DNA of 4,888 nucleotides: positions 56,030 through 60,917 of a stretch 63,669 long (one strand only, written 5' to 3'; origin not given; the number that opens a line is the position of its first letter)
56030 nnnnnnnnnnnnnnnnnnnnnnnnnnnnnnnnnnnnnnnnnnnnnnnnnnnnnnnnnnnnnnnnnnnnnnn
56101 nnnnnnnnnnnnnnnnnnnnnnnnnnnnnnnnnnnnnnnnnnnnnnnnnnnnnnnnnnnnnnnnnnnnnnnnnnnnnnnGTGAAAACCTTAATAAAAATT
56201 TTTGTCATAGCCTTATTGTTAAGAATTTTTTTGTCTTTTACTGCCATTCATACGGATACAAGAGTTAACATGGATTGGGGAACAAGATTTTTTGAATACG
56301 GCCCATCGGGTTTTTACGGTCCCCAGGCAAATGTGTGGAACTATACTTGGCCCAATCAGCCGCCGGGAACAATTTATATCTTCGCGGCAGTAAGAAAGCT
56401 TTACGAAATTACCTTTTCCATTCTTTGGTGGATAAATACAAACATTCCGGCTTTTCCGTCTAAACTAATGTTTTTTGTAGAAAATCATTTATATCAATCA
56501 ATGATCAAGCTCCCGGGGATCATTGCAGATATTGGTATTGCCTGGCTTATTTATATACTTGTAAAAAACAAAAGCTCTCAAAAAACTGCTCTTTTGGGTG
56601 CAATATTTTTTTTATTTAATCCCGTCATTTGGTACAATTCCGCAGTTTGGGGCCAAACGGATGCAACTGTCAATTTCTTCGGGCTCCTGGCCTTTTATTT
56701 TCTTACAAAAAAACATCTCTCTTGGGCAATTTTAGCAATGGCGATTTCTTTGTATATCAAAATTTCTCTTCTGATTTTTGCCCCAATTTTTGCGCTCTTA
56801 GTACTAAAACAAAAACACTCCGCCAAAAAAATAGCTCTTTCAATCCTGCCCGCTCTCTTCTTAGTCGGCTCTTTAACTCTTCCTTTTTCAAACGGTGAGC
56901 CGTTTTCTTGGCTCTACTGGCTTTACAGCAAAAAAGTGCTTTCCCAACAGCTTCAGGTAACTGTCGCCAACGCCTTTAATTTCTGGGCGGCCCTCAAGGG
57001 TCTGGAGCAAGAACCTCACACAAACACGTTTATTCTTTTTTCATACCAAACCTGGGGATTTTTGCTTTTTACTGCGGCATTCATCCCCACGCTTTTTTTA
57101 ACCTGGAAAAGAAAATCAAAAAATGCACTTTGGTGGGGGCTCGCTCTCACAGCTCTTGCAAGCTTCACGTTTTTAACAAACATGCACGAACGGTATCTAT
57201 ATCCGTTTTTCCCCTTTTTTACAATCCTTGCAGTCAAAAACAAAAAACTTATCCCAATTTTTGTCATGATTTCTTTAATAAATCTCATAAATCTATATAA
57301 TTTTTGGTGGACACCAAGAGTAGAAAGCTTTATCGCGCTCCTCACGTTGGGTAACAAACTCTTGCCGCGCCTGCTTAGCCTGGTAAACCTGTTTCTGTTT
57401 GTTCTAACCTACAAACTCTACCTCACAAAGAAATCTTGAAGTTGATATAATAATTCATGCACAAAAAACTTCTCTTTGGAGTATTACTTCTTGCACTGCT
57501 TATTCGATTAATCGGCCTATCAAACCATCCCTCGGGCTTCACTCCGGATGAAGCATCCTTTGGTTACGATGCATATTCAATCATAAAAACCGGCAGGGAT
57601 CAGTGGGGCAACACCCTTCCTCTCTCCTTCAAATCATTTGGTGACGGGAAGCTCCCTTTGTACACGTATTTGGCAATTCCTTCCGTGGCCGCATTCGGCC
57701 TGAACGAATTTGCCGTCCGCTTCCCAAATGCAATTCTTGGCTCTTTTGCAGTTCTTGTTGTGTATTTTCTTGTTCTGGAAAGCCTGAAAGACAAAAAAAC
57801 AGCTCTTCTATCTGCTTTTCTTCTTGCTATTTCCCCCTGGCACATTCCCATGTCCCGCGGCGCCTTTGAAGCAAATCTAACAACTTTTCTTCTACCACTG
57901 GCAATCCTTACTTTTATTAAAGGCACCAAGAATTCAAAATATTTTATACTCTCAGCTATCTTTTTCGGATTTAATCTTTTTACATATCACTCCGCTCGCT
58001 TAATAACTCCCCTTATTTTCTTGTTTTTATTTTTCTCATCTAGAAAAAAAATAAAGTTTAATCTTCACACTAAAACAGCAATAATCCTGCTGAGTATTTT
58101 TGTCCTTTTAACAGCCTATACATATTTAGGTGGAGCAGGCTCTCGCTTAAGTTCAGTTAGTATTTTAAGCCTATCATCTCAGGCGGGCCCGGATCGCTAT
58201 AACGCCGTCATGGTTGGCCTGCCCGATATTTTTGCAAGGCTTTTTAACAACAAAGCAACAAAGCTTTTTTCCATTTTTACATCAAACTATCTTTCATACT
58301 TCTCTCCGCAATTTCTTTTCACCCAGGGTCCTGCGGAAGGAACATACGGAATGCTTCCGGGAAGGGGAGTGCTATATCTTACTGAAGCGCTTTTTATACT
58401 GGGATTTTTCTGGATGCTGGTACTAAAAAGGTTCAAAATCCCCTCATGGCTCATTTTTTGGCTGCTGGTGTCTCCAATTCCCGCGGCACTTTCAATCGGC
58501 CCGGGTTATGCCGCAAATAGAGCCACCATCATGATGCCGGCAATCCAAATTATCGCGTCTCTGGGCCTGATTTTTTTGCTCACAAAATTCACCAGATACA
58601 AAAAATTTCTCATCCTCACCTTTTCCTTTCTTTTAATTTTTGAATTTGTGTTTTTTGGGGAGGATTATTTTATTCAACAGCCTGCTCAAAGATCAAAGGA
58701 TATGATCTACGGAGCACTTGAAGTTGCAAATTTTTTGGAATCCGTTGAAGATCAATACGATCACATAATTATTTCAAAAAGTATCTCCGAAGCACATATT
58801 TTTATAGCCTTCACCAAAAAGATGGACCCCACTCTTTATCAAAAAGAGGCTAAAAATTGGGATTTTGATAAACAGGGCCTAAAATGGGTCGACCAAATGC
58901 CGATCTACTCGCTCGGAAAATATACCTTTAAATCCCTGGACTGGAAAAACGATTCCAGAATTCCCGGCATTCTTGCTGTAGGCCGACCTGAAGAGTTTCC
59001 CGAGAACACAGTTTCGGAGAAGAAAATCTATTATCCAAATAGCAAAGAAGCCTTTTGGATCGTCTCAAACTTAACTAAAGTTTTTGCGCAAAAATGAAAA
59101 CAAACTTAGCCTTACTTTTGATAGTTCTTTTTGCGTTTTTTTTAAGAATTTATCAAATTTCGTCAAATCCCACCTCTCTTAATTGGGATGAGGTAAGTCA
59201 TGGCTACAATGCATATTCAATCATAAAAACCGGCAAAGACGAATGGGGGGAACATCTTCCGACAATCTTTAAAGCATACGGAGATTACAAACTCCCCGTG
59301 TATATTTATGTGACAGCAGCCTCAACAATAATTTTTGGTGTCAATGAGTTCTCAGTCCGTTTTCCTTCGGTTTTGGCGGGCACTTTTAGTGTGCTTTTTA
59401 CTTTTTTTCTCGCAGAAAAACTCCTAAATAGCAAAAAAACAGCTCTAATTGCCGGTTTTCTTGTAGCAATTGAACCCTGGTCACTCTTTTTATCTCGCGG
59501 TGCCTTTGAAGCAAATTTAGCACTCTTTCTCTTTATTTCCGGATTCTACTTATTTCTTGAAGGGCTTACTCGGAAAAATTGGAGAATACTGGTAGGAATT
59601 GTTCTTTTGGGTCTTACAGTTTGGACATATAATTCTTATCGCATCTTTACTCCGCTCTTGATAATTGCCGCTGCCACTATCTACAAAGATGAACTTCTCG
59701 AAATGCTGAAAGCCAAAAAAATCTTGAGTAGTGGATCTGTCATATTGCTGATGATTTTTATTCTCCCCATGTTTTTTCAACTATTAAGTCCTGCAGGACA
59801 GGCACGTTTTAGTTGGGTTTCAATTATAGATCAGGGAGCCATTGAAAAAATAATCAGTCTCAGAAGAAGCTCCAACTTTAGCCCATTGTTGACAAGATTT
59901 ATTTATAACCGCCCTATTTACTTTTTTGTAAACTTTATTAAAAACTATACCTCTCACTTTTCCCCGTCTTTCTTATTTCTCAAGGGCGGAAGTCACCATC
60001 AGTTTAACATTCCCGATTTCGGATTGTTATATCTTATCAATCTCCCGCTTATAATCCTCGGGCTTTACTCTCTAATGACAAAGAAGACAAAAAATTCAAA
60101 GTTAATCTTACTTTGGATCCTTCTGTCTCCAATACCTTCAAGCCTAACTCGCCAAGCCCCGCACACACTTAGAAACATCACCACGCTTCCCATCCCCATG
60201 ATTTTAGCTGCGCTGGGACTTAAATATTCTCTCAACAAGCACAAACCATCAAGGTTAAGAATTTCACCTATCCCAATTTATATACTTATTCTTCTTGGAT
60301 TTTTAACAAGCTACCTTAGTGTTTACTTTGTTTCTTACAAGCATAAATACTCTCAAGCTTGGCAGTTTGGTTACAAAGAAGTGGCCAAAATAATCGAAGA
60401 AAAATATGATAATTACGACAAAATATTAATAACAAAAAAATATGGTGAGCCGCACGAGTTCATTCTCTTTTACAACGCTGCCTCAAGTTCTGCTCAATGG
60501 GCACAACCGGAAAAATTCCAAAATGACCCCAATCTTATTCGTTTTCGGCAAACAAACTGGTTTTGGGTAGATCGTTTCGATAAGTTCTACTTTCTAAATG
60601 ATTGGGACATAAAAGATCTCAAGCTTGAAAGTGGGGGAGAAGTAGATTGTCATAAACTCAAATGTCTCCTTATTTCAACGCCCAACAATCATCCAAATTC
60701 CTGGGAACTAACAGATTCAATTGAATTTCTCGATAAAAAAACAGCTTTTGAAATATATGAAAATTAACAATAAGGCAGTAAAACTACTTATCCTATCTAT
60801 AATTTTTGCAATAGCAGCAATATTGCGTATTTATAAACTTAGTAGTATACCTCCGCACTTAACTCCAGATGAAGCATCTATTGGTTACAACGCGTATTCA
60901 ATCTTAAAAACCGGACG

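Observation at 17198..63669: About 46-kb multi-GT-C surface glycosylation island: about 20 lipid-donor transferases served by four donor synthases and one GtrA domain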

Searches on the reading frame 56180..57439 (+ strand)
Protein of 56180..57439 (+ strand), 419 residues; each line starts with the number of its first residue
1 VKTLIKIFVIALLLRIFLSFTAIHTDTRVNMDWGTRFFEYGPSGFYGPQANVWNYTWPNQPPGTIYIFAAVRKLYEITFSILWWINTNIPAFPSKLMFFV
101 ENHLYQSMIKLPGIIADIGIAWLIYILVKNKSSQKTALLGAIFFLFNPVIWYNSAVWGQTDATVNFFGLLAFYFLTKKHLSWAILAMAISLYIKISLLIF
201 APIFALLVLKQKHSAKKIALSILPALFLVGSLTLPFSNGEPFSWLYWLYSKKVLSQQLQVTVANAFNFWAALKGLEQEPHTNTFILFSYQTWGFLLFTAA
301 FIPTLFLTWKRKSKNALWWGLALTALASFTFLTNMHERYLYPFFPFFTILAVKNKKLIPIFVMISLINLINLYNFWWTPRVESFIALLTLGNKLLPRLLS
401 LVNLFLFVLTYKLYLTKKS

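Call 7: search_protein_families(library=pfam, proteins=[window:56180-57439:+], max_evalue=0.01)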
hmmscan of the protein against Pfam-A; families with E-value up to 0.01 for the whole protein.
window:56180-57439:+ (419 aa): 1 family
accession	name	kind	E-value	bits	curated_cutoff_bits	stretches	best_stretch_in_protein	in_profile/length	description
PF13231.12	PMT_2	-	0.00066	20.4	26.1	1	108-227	23-152/160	Dolichyl-phosphate-mannose-protein mannosyltransferase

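Call 22: search_protein_families(library=ncbifam, proteins=[window:56180-57439:+], max_evalue=0.01)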
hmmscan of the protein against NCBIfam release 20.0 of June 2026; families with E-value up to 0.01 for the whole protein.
window:56180-57439:+ (419 aa): 1 family
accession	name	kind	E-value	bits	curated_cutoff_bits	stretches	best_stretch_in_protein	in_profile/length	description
NF046093.1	AZOBR_p60025_fam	subfamily_domain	0.0016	17.7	150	1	111-224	118-227/232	AZOBR_p60025 family cell surface glycopolymer formation protein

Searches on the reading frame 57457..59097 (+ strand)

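Call 7: search_protein_families(library=pfam, proteins=[window:57457-59097:+], max_evalue=0.01)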
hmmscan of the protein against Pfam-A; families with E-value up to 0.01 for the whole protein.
window:57457-59097:+ (546 aa): 2 families
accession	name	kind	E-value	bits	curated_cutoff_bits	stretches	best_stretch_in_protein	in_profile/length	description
PF13231.12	PMT_2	-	2.1e-12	48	26.1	1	67-216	4-155/160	Dolichyl-phosphate-mannose-protein mannosyltransferase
PF02366.24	PMT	-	1e-09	38.7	22.7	1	64-174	61-179/245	Dolichyl-phosphate-mannose-protein mannosyltransferase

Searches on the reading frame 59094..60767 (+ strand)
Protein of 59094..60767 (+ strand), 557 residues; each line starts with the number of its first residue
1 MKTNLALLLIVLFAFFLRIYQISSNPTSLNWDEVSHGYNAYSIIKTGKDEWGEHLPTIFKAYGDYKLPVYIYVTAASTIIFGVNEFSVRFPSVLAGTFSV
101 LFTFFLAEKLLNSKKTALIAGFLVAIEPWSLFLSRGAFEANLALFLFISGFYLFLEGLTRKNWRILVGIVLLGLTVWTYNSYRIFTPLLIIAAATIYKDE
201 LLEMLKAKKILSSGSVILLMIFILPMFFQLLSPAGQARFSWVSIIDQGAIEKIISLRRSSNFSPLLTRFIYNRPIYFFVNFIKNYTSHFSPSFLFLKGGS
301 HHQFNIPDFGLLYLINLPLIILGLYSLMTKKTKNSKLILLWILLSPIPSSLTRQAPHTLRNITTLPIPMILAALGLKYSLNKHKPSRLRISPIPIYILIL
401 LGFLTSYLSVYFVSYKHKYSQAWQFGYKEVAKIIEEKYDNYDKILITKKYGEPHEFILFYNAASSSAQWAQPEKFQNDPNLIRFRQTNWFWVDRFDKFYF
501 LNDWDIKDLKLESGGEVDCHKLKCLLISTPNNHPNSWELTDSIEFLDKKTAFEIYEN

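Call 7: search_protein_families(library=pfam, proteins=[window:59094-60767:+], max_evalue=0.01)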
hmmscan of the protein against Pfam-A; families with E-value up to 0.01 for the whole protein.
window:59094-60767:+ (557 aa): 2 families
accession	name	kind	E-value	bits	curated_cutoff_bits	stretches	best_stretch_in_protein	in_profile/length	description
PF02366.24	PMT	-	1.7e-11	44.6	22.7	1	10-230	3-234/245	Dolichyl-phosphate-mannose-protein mannosyltransferase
PF13231.12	PMT_2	-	4.4e-11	43.7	26.1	1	68-223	4-155/160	Dolichyl-phosphate-mannose-protein mannosyltransferase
